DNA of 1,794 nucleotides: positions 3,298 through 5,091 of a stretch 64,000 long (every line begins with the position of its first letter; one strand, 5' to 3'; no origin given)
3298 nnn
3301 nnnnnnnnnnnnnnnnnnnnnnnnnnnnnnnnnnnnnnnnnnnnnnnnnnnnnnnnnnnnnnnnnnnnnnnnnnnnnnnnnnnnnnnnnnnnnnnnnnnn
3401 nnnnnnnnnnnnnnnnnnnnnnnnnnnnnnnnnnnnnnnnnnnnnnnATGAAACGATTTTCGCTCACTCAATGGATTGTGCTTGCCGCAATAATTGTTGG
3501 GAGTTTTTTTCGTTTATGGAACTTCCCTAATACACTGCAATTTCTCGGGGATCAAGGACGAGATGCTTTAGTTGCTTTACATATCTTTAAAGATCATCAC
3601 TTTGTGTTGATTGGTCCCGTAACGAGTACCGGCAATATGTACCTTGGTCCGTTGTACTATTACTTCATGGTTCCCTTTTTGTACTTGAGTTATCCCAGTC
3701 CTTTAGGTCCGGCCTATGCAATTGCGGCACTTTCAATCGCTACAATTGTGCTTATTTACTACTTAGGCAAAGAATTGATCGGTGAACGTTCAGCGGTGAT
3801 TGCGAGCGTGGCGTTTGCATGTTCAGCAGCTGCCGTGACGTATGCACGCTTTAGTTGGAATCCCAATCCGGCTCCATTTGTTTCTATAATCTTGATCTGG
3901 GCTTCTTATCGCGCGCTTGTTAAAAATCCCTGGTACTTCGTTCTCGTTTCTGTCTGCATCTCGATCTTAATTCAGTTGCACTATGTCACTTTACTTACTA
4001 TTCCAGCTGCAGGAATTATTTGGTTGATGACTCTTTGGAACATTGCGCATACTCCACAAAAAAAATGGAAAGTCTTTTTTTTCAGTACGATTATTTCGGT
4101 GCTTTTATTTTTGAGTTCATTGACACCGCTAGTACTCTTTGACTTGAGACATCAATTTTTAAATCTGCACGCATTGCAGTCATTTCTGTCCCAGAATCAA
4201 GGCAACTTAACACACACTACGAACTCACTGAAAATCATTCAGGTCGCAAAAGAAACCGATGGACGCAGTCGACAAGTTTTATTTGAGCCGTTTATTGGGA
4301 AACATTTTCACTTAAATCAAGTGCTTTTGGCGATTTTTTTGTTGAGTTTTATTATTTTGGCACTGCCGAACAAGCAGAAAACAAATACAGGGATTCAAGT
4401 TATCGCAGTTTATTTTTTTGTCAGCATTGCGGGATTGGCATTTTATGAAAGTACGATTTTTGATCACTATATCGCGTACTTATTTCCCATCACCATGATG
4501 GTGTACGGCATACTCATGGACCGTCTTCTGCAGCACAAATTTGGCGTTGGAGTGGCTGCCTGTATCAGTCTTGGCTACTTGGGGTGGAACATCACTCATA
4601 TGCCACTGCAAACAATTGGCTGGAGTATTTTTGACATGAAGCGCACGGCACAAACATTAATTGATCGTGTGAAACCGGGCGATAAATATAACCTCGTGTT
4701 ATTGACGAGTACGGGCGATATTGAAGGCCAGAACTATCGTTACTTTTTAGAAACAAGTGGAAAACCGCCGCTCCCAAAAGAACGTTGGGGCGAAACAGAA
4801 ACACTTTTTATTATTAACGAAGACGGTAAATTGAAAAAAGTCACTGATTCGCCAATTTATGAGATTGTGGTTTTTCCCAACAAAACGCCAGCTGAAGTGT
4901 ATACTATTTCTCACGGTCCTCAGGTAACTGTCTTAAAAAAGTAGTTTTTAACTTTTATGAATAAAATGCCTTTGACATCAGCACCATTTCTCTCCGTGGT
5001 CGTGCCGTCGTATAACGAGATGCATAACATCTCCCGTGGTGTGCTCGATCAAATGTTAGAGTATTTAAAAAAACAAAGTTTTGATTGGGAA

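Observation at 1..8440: GDP-6-deoxyhexose synthesis coupled to two Dpm1-like GT2 synthases and three GT-C membrane transferases: a lipid-linked extracytoplasmic glycosylation system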

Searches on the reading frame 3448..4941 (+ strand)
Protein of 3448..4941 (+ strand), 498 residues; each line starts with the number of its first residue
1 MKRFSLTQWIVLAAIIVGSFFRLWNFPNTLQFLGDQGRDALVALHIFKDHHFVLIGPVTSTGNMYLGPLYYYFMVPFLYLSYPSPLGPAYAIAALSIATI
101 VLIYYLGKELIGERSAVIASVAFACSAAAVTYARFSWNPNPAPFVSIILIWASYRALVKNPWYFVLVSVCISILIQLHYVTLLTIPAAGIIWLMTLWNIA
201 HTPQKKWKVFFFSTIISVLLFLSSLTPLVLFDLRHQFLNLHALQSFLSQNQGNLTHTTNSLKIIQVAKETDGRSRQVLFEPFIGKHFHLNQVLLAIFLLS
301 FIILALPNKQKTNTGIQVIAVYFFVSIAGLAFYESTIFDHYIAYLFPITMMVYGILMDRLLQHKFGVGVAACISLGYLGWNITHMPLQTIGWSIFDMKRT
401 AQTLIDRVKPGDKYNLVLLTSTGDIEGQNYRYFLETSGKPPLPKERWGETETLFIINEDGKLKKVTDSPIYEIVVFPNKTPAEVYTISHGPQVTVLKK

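Call 7: search_protein_families(library=pfam, proteins=[window:3448-4941:+], max_evalue=0.01)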
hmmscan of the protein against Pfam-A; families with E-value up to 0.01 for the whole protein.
window:3448-4941:+ (498 aa): 1 family
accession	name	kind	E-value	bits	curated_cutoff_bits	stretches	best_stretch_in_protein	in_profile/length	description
PF13231.12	PMT_2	-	2.5e-05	25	26.1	1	68-216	4-150/160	Dolichyl-phosphate-mannose-protein mannosyltransferase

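Call 8: search_protein_families(library=ncbifam, proteins=[window:3448-4941:+], max_evalue=0.01)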
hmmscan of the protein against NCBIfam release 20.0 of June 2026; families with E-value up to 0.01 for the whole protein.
window:3448-4941:+ (498 aa): 0 families

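Call 12: search_solved_structures(query=window:3448-4941:+, max_evalue=10)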
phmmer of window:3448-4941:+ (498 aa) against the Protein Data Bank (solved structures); distinct sequences matched with E-value up to 10: 3.
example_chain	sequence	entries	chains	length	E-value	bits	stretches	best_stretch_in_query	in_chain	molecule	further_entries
43yy_L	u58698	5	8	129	0.27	13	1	379-441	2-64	N19 VL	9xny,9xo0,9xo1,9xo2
2p62_A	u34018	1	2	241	0.8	11.4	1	245-306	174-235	Hypothetical protein PH0156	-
3lop_A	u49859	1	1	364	2.1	10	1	29-142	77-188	Substrate binding periplasmic protein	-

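Call 17: search_protein_families(library=pfam, proteins=[window:3448-4941:+], max_evalue=10)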
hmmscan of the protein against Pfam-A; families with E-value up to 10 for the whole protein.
window:3448-4941:+ (498 aa): 1 family
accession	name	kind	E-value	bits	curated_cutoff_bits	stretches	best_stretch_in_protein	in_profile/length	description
PF13231.12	PMT_2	-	2.5e-05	25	26.1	1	68-216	4-150/160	Dolichyl-phosphate-mannose-protein mannosyltransferase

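Call 31: find_homologous_proteins(query=window:3448-4941:+, max_evalue=0.001)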
Query window:3448-4941:+ (498 aa): 1719 proteins with E <= 0.001 among 8000 candidates; the best 120 are listed.
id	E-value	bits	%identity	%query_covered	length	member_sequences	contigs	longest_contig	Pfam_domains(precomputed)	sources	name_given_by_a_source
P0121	0.0e+0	1123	100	100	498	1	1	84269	-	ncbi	-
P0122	2.0e-203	695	62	97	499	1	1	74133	PF13231.13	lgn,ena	-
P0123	2.8e-200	684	59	100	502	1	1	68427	PF13231.13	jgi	jgi:4-amino-4-deoxy-L-arabinose transferase-like glycosyltransferase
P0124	1.9e-195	668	59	98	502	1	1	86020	PF13231.13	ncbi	-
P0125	1.5e-194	665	57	100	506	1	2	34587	PF13231.13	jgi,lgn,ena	-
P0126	3.8e-193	661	58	98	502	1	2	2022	PF13231.13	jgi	jgi:4-amino-4-deoxy-L-arabinose transferase-like glycosyltransferase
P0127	1.6e-192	659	60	98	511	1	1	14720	PF13231.13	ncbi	-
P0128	8.4e-192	656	58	100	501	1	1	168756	PF13231.13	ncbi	-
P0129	2.3e-190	652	60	96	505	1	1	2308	-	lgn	-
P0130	2.6e-189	648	57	98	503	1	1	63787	PF13231.13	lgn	-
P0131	1.7e-184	632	54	100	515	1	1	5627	PF13231.13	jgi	jgi:4-amino-4-deoxy-L-arabinose transferase-like glycosyltransferase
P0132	4.8e-184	631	56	98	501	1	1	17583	PF13231.13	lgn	-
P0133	3.0e-174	598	52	100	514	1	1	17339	PF13231.13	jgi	jgi:4-amino-4-deoxy-L-arabinose transferase-like glycosyltransferase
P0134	3.8e-174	598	53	100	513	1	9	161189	PF13231.13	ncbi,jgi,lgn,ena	-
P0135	2.9e-173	595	54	99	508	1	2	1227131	PF13231.13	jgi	jgi:4-amino-4-deoxy-L-arabinose transferase-like glycosyltransferase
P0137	6.1e-170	584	53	99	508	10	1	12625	PF13231.13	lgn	-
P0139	5.0e-169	581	52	100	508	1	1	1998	PF13231.13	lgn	-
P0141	4.3e-167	575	53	100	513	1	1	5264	PF13231.13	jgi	jgi:4-amino-4-deoxy-L-arabinose transferase-like glycosyltransferase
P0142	9.0e-167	574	52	100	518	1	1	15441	PF13231.13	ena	-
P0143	1.1e-166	573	52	100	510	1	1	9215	PF13231.13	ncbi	-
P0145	1.8e-165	569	53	99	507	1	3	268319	PF13231.13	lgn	-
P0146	2.2e-164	566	52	95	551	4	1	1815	PF13231.13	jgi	jgi:4-amino-4-deoxy-L-arabinose transferase-like glycosyltransferase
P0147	4.4e-164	565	50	100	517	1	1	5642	PF13231.13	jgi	jgi:4-amino-4-deoxy-L-arabinose transferase-like glycosyltransferase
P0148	2.4e-163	562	51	100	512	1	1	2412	PF13231.13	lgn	-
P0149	4.8e-162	558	54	100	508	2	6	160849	PF13231.13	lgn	-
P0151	3.8e-160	552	50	98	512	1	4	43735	PF13231.13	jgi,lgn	-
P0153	6.9e-160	551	52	100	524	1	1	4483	PF13231.13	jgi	jgi:4-amino-4-deoxy-L-arabinose transferase-like glycosyltransferase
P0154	1.2e-159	550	50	100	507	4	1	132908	PF13231.13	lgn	-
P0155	1.2e-159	550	51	95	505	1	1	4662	PF13231.13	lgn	-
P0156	1.7e-159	550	49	99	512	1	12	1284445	PF13231.13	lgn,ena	-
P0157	2.9e-159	549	51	100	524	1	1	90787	PF13231.13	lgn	-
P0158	3.0e-159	549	50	98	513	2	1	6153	PF13231.13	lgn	-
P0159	3.1e-159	549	52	97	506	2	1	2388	PF13231.13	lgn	-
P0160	4.5e-159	548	51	99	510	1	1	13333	PF13231.13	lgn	-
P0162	6.9e-158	544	52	99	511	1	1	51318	PF13231.13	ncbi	-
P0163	1.7e-157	543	50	99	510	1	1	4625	PF13231.13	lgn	-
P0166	2.9e-156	539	50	100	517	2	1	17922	PF13231.13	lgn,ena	-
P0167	3.6e-156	539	50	100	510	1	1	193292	PF13231.13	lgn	-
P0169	1.8e-155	536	49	100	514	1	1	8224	PF13231.13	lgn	-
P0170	3.1e-155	536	51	99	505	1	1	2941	PF13231.13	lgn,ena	-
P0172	4.7e-155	535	49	99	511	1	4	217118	PF13231.13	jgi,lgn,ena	-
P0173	7.0e-155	535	51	96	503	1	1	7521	PF13231.13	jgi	jgi:hypothetical protein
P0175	1.3e-154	534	50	99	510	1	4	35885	PF13231.13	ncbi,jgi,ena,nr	ncbi:MAG: glycosyltransferase family 39 protein [Candidatus Pacebacteria bacterium]|nr:glycosyltrans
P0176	4.2e-154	532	50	100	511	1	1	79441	PF13231.13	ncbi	-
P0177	1.5e-153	530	50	100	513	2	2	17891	PF13231.13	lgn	-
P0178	2.4e-153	529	49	99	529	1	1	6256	PF13231.13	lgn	-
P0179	3.1e-153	529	49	100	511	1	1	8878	PF13231.13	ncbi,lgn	-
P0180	1.1e-152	527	52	97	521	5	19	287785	PF13231.13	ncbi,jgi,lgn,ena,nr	ncbi:MAG: hypothetical protein A2383_01850 [Candidatus Pacebacteria bacterium RIFOXYB1_FULL_39_46]|n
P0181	3.1e-152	526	49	100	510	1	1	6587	PF13231.13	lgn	-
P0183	5.0e-152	525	49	100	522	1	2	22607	PF13231.13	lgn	-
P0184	9.2e-152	524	48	100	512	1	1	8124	PF13231.13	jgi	jgi:4-amino-4-deoxy-L-arabinose transferase-like glycosyltransferase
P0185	1.0e-151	524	46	100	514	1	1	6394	PF13231.13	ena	-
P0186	1.3e-151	524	52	97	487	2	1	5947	PF13231.13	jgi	jgi:4-amino-4-deoxy-L-arabinose transferase-like glycosyltransferase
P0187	1.5e-151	524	50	97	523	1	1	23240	PF13231.13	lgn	-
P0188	1.6e-151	523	50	100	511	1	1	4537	PF13231.13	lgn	-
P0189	1.7e-151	523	49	100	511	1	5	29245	PF13231.13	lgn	-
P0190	2.4e-151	523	50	97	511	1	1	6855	PF13231.13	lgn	-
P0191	2.8e-151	523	48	100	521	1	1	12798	PF13231.13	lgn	-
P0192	3.2e-151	522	51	98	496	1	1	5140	PF13231.13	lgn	-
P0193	4.6e-151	522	50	97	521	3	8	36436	PF13231.13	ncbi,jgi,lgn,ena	ncbi:MAG TPA: glycosyltransferase family 39 protein [Patescibacteria group bacterium]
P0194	9.4e-151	521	49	97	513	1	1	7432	PF13231.13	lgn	-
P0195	1.3e-150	520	51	96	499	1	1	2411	PF13231.13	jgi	jgi:4-amino-4-deoxy-L-arabinose transferase-like glycosyltransferase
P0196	1.8e-150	520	48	95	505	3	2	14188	PF13231.13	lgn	-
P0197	6.1e-150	518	50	97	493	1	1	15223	PF13231.13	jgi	jgi:hypothetical protein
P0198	8.5e-150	518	49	98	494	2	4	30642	PF13231.13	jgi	jgi:4-amino-4-deoxy-L-arabinose transferase-like glycosyltransferase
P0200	1.2e-149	517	49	96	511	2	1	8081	PF13231.13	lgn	-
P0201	1.3e-149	517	47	100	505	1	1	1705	PF13231.13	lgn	-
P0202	1.5e-149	517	50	99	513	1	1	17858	PF13231.13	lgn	-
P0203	2.0e-149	517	49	99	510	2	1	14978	PF13231.13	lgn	-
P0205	3.3e-149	516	49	99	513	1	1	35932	PF13231.13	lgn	-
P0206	3.4e-149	516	49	100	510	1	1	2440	PF13231.13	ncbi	-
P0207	4.4e-149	515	50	97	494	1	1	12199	PF13231.13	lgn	-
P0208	5.4e-149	515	48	100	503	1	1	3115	PF13231.13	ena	-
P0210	6.6e-149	515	48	99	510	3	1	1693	PF13231.13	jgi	jgi:4-amino-4-deoxy-L-arabinose transferase-like glycosyltransferase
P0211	9.6e-149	514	51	96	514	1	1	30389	PF13231.13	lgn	-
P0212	2.5e-148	513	49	98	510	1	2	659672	PF13231.13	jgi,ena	jgi:4-amino-4-deoxy-L-arabinose transferase-like glycosyltransferase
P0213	2.8e-148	513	49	100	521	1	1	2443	PF13231.13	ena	-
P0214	2.9e-148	513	47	97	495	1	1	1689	PF13231.13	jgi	jgi:4-amino-4-deoxy-L-arabinose transferase-like glycosyltransferase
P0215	4.8e-148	512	49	100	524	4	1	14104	PF13231.13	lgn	-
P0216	4.9e-148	512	50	98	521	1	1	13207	PF13231.13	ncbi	ncbi:MAG: glycosyltransferase family 39 protein [Candidatus Paceibacterota bacterium]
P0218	1.1e-147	511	48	98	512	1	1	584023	PF13231.13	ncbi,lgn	-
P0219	2.2e-147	510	49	100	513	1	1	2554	PF13231.13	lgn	-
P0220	2.6e-147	510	48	99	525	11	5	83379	PF13231.13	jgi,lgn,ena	-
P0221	4.4e-147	509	47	100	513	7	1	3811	PF13231.13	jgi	-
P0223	6.1e-147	508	47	100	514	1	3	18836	PF13231.13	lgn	-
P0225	1.2e-146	507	49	96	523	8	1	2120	PF13231.13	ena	-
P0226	1.2e-146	507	49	100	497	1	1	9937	PF13231.13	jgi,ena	-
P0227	1.4e-146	507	50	97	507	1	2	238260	PF13231.13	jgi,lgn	-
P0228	1.5e-146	507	49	98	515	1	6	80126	PF13231.13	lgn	-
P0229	1.6e-146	507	49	97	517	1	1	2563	PF13231.13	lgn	-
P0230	1.9e-146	507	47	99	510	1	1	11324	PF13231.13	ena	-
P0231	2.1e-146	507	51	94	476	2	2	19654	PF13231.13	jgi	-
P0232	2.3e-146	506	48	100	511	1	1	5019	PF13231.13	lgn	-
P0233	8.7e-146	505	48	98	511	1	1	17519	PF13231.13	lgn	-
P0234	1.2e-145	504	47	98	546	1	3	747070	PF13231.13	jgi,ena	-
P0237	1.7e-145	504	49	97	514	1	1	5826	PF13231.13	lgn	-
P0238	2.1e-145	503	48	100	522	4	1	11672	PF13231.13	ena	-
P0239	2.9e-145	503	49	98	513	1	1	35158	PF13231.13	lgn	-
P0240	3.0e-145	503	49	97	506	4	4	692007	PF13231.13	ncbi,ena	-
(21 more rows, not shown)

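Call 50: predict_structure(alignment_id=A2)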
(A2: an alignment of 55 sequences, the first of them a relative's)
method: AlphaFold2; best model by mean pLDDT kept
length: 498 residues; sequences in the alignment: 55
mean_pLDDT: 91.8   pTM: 0.91
mean pLDDT of the five models: 91.8, 91.1, 91.0, 89.9, 89.1
residues with pLDDT >= 90: 384; 70-90: 90; 50-70: 20; < 50: 4
segments of 3 or more residues with pLDDT < 50: 253-255
pLDDT, mean of each block of 10 residues (from residue 1): 88 98 94 90 95 83 81 94 95 97 98 98 97 79 97 97 98 92 96 97 92 98 91 90 75 57 81 94 94 91 74 86 94 83 96 96 95 96 94 93 97 96 92 96 95 96 94 96 96 97
secondary structure, 60 per line:
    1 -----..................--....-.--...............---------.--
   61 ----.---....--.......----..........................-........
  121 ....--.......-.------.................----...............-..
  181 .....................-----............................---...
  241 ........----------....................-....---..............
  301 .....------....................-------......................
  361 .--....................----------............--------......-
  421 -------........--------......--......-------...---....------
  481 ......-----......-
elements in order: H6-23 H26-29 H34-48 H69-72 H75-81 H86-111 H113-124 H127-133 H142-158 H163-177 H179-201 H207-234 H238-248 H259-278 H280-283 H287-305 H312-331 H339-361 H364-383 H394-405 E414-419 H428-435 H444-449 E452-457 H471-474 E481-486 E492-497

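Call 54: fold_search(model_id=the predicted structure, library=pdb)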
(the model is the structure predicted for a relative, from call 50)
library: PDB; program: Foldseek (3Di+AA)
matches with E <= 10: 295; with E <= 0.001: 23
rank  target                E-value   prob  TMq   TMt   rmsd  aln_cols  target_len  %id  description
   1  7e9s_A                2.9e-07  1.00  0.48  0.30  13.3       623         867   12  Archaeal oligosaccharyltransferase AglB from Archaeoglobus fulgidus in complex with an inhibitory peptide and a dolich (released 2021-09-08)
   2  3waj                  6.8e-07  1.00  0.42  0.28  15.2       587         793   12  Crystal structure of the Archaeoglobus fulgidus oligosaccharyltransferase (O29867_ARCFU) complex with Zn and sulfate (released 2013-10-30)
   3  3wak                  1.0e-06  1.00  0.47  0.30  13.8       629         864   11  Crystal structure of the Archaeoglobus fulgidus oligosaccharyltransferase (O29867_ARCFU) in the apo form (released 2013-10-30)
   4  5f15                  1.4e-06  1.00  0.60  0.56   7.1       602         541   12  Crystal Structure of ArnT from Cupriavidus metallidurans bound to Undecaprenyl phosphate (released 2016-02-17)
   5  5ezm                  1.6e-06  1.00  0.47  0.44  12.4       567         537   12  Crystal Structure of ArnT from Cupriavidus metallidurans in the apo state (released 2016-02-17)
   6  5gmy_A                2.1e-06  1.00  0.41  0.27  13.9       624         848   12  Crystal structure of the Archaeoglobus fulgidus oligosaccharyltransferase (O29867_ARCFU) tethered with an acceptor pep (released 2017-02-01)
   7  8pn9_A                6.3e-06  1.00  0.53  0.42  12.5       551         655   12  Structure of human oligosaccharyltransferase OST-A complex bound to NGI-1 (released 2024-05-08)
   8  8b6l_I                1.1e-05  1.00  0.50  0.38  13.7       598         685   12  Subtomogram average of the human Sec61-TRAP-OSTA-translocon (released 2022-12-07)
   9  6ftg_5                1.2e-05  1.00  0.51  0.41  13.4       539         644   13  Subtomogram average of OST-containing ribosome-translocon complexes from canine rough microsomal membranes (released 2018-03-21)
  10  7oci_F                3.4e-05  1.00  0.52  0.43  12.3       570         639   12  Cryo-EM structure of yeast Ost6p containing oligosaccharyltransferase complex (released 2022-02-16)
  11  9s6t_A                4.0e-05  1.00  0.55  0.57   8.5       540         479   12  Ternary cryo-EM structure of chicken ALG12 with Dol25-PP-GlcNAc2Man7, Dol25-P-Man, and Fab (released 2026-03-18)
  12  6ezn_F                4.6e-05  1.00  0.53  0.42  11.2       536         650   11  Cryo-EM structure of the yeast oligosaccharyltransferase (OST) complex (released 2018-01-17)
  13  9s6u_A                7.6e-05  1.00  0.44  0.41  11.8       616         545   10  Ternary cryo-EM structure of human ALG9 with Dol25-PP-GlcNAc2Man8, Dol25-P-Man and Fab (released 2026-03-18)
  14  9s6s_A                9.4e-05  1.00  0.51  0.47  11.3       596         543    9  Ternary cryo-EM structure of human ALG9 with Dol25-PP-GlcNAc2Man6, Dol25-P-Man and Fab (released 2026-03-18)
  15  9n9j_I                9.8e-05  1.00  0.49  0.37  13.6       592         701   12  Structure of a GRP94 folding intermediate engaged with a CCDC134- and FKBP11-bound secretory translocon (released 2025-11-19)
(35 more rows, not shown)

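Call 69: search_solved_structures(query=A2, max_evalue=10, show_alignments=3)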
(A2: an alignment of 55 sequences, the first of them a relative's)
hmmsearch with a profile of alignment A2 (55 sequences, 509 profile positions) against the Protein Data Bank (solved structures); distinct sequences matched with E-value up to 10: 1.
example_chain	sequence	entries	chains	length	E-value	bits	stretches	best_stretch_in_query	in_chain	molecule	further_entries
6dmp_B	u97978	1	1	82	2.3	9.9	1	251-296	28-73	Designed orthogonal protein DHD13_XAAA_B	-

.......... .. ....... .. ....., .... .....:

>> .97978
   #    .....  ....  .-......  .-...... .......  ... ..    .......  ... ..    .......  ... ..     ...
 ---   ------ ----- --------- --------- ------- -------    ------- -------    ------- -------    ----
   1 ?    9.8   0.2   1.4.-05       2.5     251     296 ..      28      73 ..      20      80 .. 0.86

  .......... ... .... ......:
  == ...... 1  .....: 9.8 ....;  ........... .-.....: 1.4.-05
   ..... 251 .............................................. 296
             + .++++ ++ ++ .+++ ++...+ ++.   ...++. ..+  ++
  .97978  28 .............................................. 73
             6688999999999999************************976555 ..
